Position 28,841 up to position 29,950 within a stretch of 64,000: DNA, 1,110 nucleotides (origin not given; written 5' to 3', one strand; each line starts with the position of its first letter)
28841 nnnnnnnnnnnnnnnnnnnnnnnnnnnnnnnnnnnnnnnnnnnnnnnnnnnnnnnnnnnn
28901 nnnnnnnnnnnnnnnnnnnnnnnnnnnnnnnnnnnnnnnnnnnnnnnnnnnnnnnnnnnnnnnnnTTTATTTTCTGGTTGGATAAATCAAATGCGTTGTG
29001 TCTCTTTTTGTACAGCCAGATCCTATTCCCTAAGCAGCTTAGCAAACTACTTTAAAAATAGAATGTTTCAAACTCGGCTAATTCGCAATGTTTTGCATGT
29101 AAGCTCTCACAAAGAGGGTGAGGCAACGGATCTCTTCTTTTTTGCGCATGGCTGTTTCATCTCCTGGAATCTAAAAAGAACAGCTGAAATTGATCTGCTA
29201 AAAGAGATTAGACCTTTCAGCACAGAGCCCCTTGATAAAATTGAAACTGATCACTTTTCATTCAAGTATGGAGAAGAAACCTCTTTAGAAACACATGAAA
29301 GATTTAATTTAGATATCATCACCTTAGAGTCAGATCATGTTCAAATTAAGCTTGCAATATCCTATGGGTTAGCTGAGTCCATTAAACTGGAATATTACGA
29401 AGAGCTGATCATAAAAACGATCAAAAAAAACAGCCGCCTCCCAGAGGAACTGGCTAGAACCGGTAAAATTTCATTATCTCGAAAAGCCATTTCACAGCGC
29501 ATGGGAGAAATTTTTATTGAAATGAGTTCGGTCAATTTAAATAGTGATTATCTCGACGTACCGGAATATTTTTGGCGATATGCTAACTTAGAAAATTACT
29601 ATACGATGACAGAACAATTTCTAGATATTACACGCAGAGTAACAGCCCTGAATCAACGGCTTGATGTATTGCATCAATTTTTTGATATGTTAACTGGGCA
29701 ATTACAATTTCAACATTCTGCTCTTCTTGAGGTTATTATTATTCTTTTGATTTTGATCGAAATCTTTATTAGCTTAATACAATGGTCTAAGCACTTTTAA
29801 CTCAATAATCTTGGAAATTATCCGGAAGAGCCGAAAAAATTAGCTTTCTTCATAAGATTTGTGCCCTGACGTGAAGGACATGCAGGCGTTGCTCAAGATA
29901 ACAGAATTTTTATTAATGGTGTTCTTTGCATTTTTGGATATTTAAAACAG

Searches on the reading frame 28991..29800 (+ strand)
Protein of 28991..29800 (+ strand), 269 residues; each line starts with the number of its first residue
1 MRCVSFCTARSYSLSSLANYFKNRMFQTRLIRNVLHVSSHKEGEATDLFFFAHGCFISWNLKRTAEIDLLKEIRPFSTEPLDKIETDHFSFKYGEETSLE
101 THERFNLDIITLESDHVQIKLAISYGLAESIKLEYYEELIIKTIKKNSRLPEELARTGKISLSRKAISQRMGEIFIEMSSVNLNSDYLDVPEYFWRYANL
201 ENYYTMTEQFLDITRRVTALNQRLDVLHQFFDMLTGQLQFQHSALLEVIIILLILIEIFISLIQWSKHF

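Call 22: search_protein_families(library=pfam, proteins=[window:28991-29800:+], max_evalue=0.01)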
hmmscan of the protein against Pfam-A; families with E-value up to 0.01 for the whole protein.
window:28991-29800:+ (269 aa): 1 family
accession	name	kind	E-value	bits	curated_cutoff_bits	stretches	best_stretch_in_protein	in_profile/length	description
PF02582.19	DUF155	-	8.4e-46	156.7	27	1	48-221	1-174/174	RMND1/Sif2-Sif3/Mrx10, DUF155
